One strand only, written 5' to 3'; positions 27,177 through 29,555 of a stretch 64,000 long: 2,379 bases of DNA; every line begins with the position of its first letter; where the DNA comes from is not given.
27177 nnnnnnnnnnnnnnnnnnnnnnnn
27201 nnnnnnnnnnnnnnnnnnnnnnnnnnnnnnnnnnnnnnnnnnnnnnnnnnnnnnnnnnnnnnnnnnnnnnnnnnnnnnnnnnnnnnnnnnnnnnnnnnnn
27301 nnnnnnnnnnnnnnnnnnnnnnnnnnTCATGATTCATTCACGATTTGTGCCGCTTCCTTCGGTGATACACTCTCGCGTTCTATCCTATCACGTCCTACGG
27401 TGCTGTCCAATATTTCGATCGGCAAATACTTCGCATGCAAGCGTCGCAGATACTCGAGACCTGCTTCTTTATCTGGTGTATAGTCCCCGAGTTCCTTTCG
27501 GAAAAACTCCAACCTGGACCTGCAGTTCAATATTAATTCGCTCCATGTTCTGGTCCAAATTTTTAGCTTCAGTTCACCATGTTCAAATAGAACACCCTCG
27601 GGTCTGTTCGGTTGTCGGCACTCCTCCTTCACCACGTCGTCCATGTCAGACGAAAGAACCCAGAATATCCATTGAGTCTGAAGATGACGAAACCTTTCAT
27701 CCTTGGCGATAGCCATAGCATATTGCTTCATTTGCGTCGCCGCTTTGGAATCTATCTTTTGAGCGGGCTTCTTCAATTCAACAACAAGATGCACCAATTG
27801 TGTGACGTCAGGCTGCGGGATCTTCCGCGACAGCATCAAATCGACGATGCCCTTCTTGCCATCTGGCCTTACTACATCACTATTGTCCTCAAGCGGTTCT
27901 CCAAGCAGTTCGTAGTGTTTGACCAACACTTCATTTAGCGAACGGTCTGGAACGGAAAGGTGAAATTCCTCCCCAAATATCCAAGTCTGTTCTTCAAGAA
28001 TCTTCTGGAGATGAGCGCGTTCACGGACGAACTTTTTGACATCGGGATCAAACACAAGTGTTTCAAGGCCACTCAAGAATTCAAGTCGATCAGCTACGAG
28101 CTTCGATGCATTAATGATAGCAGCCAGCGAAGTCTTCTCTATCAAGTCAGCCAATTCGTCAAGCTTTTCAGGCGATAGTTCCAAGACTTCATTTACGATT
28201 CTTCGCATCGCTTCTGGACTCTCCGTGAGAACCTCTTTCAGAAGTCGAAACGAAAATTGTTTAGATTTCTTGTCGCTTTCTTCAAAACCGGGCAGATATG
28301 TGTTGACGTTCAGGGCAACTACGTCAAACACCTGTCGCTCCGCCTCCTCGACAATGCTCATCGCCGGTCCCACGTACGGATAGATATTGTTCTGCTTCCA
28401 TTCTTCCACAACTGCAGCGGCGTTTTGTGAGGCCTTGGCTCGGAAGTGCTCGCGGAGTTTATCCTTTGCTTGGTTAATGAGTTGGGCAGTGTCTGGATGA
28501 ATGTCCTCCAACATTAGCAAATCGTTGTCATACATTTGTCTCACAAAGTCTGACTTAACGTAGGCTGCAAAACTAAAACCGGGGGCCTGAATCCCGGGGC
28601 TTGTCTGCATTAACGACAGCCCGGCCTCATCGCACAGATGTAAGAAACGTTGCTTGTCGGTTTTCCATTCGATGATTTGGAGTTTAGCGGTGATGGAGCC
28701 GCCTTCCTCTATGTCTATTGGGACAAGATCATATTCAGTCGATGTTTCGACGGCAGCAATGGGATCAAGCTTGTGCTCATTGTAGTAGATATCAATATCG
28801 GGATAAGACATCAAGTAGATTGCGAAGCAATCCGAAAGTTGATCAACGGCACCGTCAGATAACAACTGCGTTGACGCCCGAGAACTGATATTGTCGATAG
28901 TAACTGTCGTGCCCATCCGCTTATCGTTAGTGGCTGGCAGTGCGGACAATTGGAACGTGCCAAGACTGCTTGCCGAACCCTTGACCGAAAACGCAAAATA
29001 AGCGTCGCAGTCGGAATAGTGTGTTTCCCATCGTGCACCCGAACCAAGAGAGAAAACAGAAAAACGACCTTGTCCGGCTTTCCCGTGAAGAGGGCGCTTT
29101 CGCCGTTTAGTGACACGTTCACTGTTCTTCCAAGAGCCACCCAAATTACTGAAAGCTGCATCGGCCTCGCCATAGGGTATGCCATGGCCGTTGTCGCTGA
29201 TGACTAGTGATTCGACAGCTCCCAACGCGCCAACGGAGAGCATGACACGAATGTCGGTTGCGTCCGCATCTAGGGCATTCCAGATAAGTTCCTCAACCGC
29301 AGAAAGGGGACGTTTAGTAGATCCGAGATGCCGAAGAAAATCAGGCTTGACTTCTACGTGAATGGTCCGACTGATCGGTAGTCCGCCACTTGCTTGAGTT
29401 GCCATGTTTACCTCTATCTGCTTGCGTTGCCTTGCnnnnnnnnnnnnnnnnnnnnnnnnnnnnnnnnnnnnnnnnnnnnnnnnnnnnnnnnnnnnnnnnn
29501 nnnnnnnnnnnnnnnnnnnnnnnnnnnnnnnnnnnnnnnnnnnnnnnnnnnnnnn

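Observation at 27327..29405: Low-GC single-gene insertion encoding a GHKL ATPase fused to a PD-(D/E)xK-like motif: candidate stand-alone defence protein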

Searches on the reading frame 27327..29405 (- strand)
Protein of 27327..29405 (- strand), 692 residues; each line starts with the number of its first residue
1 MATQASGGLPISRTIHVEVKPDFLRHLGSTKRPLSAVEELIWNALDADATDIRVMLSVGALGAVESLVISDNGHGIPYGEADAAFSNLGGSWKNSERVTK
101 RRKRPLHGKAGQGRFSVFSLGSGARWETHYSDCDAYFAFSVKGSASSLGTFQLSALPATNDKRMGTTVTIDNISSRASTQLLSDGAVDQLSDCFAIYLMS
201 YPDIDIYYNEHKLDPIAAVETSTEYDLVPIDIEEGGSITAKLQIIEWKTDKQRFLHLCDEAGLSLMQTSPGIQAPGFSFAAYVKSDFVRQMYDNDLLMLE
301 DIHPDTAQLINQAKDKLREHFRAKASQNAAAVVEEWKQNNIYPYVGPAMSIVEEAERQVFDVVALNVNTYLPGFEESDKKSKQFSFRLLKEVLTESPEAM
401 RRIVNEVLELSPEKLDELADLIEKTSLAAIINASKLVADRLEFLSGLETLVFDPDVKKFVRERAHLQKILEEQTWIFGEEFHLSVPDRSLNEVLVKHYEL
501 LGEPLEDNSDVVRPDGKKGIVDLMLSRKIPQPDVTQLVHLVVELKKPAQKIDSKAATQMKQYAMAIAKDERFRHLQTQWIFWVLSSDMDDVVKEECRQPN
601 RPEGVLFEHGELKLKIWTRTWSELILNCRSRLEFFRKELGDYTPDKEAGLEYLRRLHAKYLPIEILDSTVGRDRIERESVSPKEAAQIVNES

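Call 3: search_protein_families(library=pfam, proteins=[window:27327-29405:-], max_evalue=1)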
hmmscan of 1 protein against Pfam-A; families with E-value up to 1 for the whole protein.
window:27327-29405:- (692 aa): 4 families
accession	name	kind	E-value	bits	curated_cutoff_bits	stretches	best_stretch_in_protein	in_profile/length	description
PF13589.12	HATPase_c_3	-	3.6e-15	56.6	25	1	35-135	5-99/137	Histidine kinase-, DNA gyrase B-, and HSP90-like ATPase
PF02518.31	HATPase_c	-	0.00019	22.2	26.4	1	32-88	5-61/111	Histidine kinase-, DNA gyrase B-, and HSP90-like ATPase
PF13588.12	HSDR_N_2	-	0.021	15.3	25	1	494-566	13-78/110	Type I restriction enzyme R protein N terminus (HSDR_N)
PF02108.21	FliH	-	0.39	11.1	24.1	0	534-569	4-39/128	Flagellar assembly protein FliH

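Call 4: search_protein_families(library=padloc, proteins=[window:27327-29405:-], max_evalue=1)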
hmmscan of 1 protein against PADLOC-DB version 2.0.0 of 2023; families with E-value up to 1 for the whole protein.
window:27327-29405:- (692 aa): 2 families
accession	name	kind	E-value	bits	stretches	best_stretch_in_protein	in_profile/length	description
PDLC00401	SduA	-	0.0023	15.4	1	389-482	176-261/404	DUF4263 domain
PDLC00650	ZorA3|ZorA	-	0.062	9.8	1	547-578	187-218/1063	MotA/ExbB/TolQ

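Call 5: search_protein_families(library=ncbifam, proteins=[window:27327-29405:-], max_evalue=1)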
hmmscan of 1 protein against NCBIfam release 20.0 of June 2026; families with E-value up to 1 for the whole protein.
window:27327-29405:- (692 aa): 16 families
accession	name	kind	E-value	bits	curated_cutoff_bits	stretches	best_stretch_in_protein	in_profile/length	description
NF050001.1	restrict_BbrUII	equivalog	4.1e-12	45.4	550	1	37-178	25-172/659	BbrUII/HgiDII family restriction enzyme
TIGR00585.2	mutl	equivalog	2.6e-09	36.5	180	1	31-86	19-71/555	DNA mismatch repair endonuclease MutL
NF000953.0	PRK00095.2-4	equivalog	6.8e-07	28.6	693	1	31-86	21-73/611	DNA mismatch repair endonuclease MutL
NF000949.0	PRK00095.1-2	equivalog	6.9e-07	28.7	750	1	31-84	25-75/634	DNA mismatch repair endonuclease MutL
NF000950.0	PRK00095.1-3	equivalog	1.1e-05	24.1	756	1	31-86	22-74/641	DNA mismatch repair endonuclease MutL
NF010683.0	PRK14083.1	equivalog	6.3e-05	21.6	455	1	37-200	31-193/604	HSP90 family protein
NF000952.0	PRK00095.2-2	subfamily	0.00017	20.2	840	1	31-87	21-74/623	DNA mismatch repair endonuclease MutL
NF000948.0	PRK00095.1-1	equivalog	0.00038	19.5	701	1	31-85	21-72/625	DNA mismatch repair endonuclease MutL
NF047352.1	P_loop_sacsin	domain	0.0073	16.8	50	1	37-121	4-74/80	sacsin N-terminal ATP-binding-like domain-containing protein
NF007007.0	PRK09470.1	equivalog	0.0092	14.9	486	1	15-85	338-406/463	envelope stress sensor histidine kinase CpxA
NF000954.0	PRK00095.2-5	equivalog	0.016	13.6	937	1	34-80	28-71/588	DNA mismatch repair endonuclease MutL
NF000951.0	PRK00095.2-1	equivalog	0.018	13.7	391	1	35-83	27-71/559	DNA mismatch repair endonuclease MutL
TIGR02916.1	PEP_his_kin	equivalog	0.022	13.3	300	1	14-77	562-624/679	XrtA/PEP-CTERM system histidine kinase PrsK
TIGR02966.1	phoR_proteo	equivalog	0.023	13.7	334.2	1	14-77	212-274/333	phosphate regulon sensor histidine kinase PhoR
NF033092.0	HK_WalK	equivalog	0.038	12.6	725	1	367-453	390-472/594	cell wall metabolism sensor histidine kinase WalK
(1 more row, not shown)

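Call 6: find_homologous_proteins(query=window:27327-29405:-, max_evalue=0.00001)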
Query window:27327-29405:- (692 aa): 1363 proteins with E <= 0.00001 among 8000 candidates; the best 120 are listed.
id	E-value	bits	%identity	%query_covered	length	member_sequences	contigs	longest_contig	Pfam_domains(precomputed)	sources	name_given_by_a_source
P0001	0.0e+0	1437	100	92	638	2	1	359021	PF13589.13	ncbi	-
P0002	1.2e-293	994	65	95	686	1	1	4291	PF13589.13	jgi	jgi:hypothetical protein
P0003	1.8e-212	726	50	94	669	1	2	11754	PF13589.13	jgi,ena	jgi:hypothetical protein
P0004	4.3e-212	724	49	95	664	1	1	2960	PF13589.13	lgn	-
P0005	1.7e-209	716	50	94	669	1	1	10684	PF02518.32,PF13589.13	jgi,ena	jgi:hypothetical protein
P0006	2.0e-209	716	49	94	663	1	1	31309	PF02518.32,PF13589.13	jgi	-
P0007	6.0e-209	714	49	94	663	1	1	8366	PF02518.32,PF13589.13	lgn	-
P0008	2.1e-208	712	49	94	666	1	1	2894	PF13589.13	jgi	jgi:hypothetical protein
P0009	1.0e-207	710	49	94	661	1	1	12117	PF13589.13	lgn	-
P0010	3.6e-207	708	49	94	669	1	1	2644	PF13589.13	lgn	-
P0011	2.1e-206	706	48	97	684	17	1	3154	PF13589.13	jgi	jgi:hypothetical protein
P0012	4.9e-206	704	49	95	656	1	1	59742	PF13589.13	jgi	jgi:hypothetical protein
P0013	1.1e-205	703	48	94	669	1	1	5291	PF13589.13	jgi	jgi:hypothetical protein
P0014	7.9e-205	700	48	96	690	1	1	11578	PF13589.13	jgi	jgi:hypothetical protein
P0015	9.4e-204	697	48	95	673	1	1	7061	PF13589.13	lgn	-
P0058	6.0e-195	668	46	95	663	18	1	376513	PF13589.13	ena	-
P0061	1.1e-194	667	46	94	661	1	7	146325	PF13589.13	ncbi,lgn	-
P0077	2.2e-192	659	48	95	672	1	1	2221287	PF02518.32,PF13589.13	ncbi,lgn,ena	-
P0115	1.4e-187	643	48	88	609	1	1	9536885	PF13589.13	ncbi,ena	-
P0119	2.1e-187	643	46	94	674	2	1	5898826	PF02518.32,PF13589.13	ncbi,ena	-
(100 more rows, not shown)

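Call 7: search_solved_structures(query=window:27327-29405:-, max_evalue=1, show_alignments=2)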
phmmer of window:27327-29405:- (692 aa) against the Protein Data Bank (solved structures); distinct sequences matched with E-value up to 1: 11.
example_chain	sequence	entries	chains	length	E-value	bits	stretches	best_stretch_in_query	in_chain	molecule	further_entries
9n2k_A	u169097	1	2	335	0.0049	18.7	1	30-91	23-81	DNA mismatch repair protein MutL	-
4p7a_A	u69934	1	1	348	0.011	17.5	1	31-83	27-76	DNA mismatch repair protein Mlh1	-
7aib_C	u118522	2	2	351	0.024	16.5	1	9-84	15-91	DNA mismatch repair protein MutL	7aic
5akb_C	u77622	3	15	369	0.026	16.3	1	10-84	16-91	DNA MISMATCH REPAIR PROTEIN MUTL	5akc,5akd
1b63_A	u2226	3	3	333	0.11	14.3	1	30-84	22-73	MUTL | DNA mismatch repair protein mutL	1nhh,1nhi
1nhj_A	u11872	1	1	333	0.11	14.3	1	30-84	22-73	DNA mismatch repair protein mutL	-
1bkn_A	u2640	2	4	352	0.11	14.2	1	30-84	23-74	MUTL | DNA mismatch repair protein MutL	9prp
1b62_A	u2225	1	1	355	0.11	14.2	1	30-84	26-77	PROTEIN (MUTL)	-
7p8v_A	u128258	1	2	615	0.27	13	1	30-84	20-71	DNA mismatch repair protein MutL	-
5x9y_C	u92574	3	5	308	0.62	11.8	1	31-119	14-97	DNA mismatch repair protein MutL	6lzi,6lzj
6lzk_A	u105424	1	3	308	0.62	11.8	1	31-119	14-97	DNA mismatch repair protein MutL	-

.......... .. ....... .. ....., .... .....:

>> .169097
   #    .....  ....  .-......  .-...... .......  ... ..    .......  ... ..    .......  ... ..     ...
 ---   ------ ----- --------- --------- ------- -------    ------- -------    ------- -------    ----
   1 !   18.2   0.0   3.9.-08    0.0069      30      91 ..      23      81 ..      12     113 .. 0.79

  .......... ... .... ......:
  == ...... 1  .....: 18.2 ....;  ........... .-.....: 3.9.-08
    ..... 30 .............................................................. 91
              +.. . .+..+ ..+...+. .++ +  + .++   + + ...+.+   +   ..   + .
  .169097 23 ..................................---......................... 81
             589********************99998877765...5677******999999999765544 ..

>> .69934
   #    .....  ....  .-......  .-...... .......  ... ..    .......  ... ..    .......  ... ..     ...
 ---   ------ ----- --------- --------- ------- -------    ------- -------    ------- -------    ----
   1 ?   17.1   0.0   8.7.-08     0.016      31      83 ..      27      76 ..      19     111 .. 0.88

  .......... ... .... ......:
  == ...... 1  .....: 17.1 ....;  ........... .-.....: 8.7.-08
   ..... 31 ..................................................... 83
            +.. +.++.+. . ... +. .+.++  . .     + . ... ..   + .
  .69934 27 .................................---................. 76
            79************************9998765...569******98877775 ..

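Call 8: search_protein_families(library=phrogs, proteins=[window:27327-29405:-], max_evalue=1)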
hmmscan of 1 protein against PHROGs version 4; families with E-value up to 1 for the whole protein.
window:27327-29405:- (692 aa): 5 families
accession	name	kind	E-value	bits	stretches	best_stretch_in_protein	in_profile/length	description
phrog_6203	-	unknown function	1.6e-73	249.4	1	13-641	4-631/644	-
phrog_543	-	DNA, RNA and nucleotide metabolism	0.0024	17.2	1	36-214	73-252/661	DNA topoisomerase II large subunit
phrog_10912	-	other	0.019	13.9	1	36-86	858-909/970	kinase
phrog_25090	-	unknown function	0.031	14.3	1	364-459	68-159/452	-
phrog_20778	-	unknown function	0.077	12.2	1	36-87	572-623/675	-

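Call 10: find_encoding_contigs(protein=P0001, flank=10000, max_places=3)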
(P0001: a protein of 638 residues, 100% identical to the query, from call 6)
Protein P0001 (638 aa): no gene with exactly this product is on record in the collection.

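Call 13: find_encoding_contigs(protein=P0077, flank=10000, max_places=2)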
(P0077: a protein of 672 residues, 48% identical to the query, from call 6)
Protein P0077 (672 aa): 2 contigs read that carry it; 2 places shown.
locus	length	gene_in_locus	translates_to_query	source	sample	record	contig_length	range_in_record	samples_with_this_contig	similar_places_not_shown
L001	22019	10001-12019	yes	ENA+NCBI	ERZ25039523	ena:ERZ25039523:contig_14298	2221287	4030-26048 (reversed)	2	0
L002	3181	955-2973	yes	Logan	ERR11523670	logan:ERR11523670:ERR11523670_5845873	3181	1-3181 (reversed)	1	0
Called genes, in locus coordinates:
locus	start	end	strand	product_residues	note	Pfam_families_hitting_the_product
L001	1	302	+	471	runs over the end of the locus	PF25917:BSH_RND, PF25876:HH_MFP_RND, PF25881:HH_YBHG (faint), PF25944:Beta-barrel_RND, PF25967:RND-MFP_C, PF25975:CzcB_C (weak), PF25989:YknX_C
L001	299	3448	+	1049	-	PF00873:ACR_tran, PF03176:MMPL, PF02355:SecD_SecF_C (faint)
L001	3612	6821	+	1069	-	PF00873:ACR_tran, PF02355:SecD_SecF_C (faint), PF00873:ACR_tran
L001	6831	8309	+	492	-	PF02321:OEP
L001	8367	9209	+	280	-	PF05685:Uma2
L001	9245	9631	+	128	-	-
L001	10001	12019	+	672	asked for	PF02518:HATPase_c (weak), PF13589:HATPase_c_3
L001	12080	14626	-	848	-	PF02463:SMC_N (faint), PF13481:AAA_25 (faint), PF13555:AAA_29 (faint), PF20703:nSTAND1 (faint), PF00005:ABC_tran (faint), PF13304:AAA_21 (faint), PF00684:DnaJ_CXXCXGXG (faint), PF17755:UvrA_DNA-bind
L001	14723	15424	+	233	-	PF00005:ABC_tran, PF13304:AAA_21 (faint)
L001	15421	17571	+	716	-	PF02687:FtsX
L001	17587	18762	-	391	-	PF07786:HGSNAT_cat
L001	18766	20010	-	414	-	PF00909:Ammonium_transp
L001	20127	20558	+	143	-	-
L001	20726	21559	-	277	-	PF02739:5_3_exonuc_N, PF01367:5_3_exonuc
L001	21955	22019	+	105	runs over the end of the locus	PF21716:dnstrm_HI1420, PF01381:HTH_3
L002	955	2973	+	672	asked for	PF02518:HATPase_c (weak), PF13589:HATPase_c_3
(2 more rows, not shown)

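Call 14: find_encoding_contigs(protein=P0119, flank=10000, max_places=2)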
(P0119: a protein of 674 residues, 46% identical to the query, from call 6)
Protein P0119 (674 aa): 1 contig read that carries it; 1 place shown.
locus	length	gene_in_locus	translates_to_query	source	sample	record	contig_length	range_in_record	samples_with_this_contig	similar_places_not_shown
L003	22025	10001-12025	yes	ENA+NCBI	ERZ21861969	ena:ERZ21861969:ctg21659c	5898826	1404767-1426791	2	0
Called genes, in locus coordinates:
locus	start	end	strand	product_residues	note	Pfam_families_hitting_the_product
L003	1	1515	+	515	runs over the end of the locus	PF12161:HsdM_N, PF02384:N6_Mtase, PF05175:MTS (faint)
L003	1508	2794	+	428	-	PF01420:Methylase_S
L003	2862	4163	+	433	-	PF04326:SLFN_AlbA_2, PF13749:HATPase_c_4 (weak)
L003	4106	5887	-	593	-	PF14236:DruA, PF13808:DDE_Tnp_1_assoc, PF01609:DDE_Tnp_1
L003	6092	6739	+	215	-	-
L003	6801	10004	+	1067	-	PF04313:HSDR_N, PF04851:ResIII, PF18766:SWI2_SNF2, PF00270:DEAD (weak), PF22679:T1R_D3-like, PF11867:T1RH-like_C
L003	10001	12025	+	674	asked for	PF02518:HATPase_c (faint), PF13589:HATPase_c_3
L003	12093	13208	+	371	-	-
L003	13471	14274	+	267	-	PF03372:Exo_endo_phos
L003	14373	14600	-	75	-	PF04221:RelB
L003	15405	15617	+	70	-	-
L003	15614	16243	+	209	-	-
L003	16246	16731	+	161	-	PF12844:HTH_19 (weak)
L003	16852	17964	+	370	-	PF08281:Sigma70_r4_2 (weak), PF13384:HTH_23, PF13518:HTH_28, PF13551:HTH_29, PF01381:HTH_3 (faint), PF13565:HTH_32, PF13358:DDE_3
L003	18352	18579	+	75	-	PF04255:DUF433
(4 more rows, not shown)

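Call 15: find_encoding_contigs(protein=P0115, flank=10000, max_places=2)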
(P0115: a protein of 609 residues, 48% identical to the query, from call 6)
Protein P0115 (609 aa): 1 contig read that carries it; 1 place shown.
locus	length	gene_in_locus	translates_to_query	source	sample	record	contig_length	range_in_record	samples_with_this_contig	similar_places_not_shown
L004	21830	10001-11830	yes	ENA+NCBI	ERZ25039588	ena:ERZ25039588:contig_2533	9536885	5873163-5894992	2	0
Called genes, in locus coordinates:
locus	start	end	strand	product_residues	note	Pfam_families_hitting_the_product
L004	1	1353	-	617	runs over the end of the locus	PF07944:Beta-AFase-like_GH127_cat, PF07470:Glyco_hydro_88 (faint), PF20736:Glyco_hydro127M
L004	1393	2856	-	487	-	PF01565:FAD_binding_4, PF02913:FAD-oxidase_C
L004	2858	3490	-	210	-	PF13472:Lipase_GDSL_2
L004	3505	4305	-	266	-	-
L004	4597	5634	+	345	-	PF04055:Radical_SAM, PF06463:Mob_synth_C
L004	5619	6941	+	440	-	PF04389:Peptidase_M28 (faint), PF01546:Peptidase_M20, PF07687:M20_dimer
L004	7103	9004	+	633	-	PF13667:ThiC-associated, PF01964:ThiC_Rad_SAM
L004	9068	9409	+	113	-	PF05973:Gp49 (weak)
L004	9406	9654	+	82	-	PF21716:dnstrm_HI1420 (weak)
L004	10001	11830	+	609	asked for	PF13589:HATPase_c_3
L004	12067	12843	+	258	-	PF00106:adh_short, PF08659:KR, PF13561:adh_short_C2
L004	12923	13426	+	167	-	PF00578:AhpC-TSA, PF08534:Redoxin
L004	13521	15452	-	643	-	PF26549:Tricorn_N, PF07676:PD40, PF07676:PD40, PF26549:Tricorn_N, PF07676:PD40, PF26549:Tricorn_N, PF07676:PD40, PF26549:Tricorn_N, +15 more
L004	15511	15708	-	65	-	-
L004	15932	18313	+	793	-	PF01804:Penicil_amidase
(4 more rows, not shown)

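Call 16: find_encoding_contigs(protein=P0058, flank=10000, max_places=2)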
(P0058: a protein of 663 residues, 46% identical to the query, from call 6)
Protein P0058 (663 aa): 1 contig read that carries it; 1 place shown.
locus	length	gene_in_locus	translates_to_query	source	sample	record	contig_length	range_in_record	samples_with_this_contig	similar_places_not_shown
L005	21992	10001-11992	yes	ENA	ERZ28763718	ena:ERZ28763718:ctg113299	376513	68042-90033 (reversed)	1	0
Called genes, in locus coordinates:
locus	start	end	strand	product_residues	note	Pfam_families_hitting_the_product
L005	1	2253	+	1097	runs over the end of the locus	-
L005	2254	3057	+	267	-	PF01507:PAPS_reduct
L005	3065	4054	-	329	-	PF13091:PLDc_2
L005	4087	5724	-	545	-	PF04851:ResIII, PF00270:DEAD, PF00271:Helicase_C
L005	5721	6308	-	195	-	PF02229:PC4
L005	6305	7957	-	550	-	PF13589:HATPase_c_3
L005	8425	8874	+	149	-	PF01527:HTH_Tnp_1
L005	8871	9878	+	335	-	PF00665:rve, PF13683:rve_3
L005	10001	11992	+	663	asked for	PF13589:HATPase_c_3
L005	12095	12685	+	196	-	-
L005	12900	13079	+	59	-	-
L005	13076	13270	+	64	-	-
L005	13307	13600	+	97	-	-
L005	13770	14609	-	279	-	-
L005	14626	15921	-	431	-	PF13356:Arm-DNA-bind_3, PF22022:Phage_int_M, PF00589:Phage_integrase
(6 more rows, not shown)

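Call 17: find_encoding_contigs(protein=P0061, flank=10000, max_places=2)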
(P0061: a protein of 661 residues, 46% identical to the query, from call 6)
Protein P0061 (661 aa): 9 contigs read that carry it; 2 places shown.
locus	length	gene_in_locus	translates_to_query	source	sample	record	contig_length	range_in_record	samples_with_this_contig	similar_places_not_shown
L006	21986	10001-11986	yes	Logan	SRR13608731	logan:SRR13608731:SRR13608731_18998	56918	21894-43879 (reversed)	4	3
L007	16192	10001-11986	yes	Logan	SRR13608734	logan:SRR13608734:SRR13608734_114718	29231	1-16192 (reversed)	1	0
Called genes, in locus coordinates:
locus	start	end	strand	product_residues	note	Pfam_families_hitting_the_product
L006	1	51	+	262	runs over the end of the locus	-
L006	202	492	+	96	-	-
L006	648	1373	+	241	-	PF13676:TIR_2 (weak)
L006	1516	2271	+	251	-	-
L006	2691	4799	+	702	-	PF01510:Amidase_2, PF07705:CARDB (weak)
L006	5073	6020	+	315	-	-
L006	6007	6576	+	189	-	PF08747:BrxB (weak)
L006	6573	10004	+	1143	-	-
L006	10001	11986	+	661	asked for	PF13589:HATPase_c_3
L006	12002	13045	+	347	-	PF13676:TIR_2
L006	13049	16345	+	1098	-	PF20473:MmeI_Mtase, PF07669:Eco57I, PF02384:N6_Mtase (weak)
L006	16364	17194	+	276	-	-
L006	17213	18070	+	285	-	-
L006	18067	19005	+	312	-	PF08902:DUF1848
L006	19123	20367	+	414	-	PF13173:AAA_14, PF13635:DUF4143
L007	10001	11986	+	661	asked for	PF13589:HATPase_c_3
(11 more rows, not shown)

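Call 21: predict_structure(alignment_id=A1)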
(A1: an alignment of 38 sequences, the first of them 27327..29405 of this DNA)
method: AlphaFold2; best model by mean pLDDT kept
length: 692 residues; sequences in the alignment: 38
mean_pLDDT: 81.9   pTM: 0.53
mean pLDDT of the five models: 81.9, 81.0, 80.6, 79.7, 77.2
residues with pLDDT >= 90: 233; 70-90: 342; 50-70: 66; < 50: 51
segments of 3 or more residues with pLDDT < 50: 1-6, 403-427, 671-681, 690-692
pLDDT, mean of each block of 10 residues (from residue 1): 48 83 74 86 89 95 93 89 72 65 72 76 93 89 89 83 92 91 89 89 93 90 94 87 93 90 86 86 92 75 85 93 81 86 87 71 72 80 78 63 46 46 45 78 93 85 85 91 89 87 83 86 87 75 91 94 89 83 94 92 92 93 92 79 86 87 74 45 53 40
secondary structure, 60 per line:
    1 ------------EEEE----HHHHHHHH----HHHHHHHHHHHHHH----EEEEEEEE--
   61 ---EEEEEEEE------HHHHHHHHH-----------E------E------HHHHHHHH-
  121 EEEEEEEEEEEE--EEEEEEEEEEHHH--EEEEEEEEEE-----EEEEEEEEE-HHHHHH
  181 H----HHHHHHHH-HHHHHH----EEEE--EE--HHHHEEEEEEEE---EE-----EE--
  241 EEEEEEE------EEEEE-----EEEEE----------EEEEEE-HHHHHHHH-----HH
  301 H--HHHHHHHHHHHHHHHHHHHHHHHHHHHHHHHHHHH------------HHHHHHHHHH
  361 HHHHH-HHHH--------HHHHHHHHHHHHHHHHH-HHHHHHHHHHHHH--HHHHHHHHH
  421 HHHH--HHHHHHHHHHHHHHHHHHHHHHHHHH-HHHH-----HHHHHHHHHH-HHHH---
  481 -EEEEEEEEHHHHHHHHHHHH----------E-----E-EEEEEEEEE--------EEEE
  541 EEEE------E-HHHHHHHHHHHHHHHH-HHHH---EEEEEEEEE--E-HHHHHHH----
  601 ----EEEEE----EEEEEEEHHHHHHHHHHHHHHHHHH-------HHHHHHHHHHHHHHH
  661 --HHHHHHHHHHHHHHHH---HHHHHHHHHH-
elements in order (helices of 4 or more, strands of 3 or more residues): E13-16 H21-28 H33-46 E51-58 E64-71 H78-86 H112-119 E121-132 E135-144 E150-159 E165-173 H175-181 H186-193 H195-200 E205-208 H215-218 E219-226 E241-247 E254-258 E264-268 E279-284 H286-293 H304-338 H351-365 H367-370 H379-395 H397-409 H412-424 H427-452 H454-457 H463-472 H474-477 E482-489 H490-501 E520-528 E537-544 H553-568 H570-573 E577-585 H590-596 E605-609 E614-620 H621-638 H646-660 H663-678 H682-691
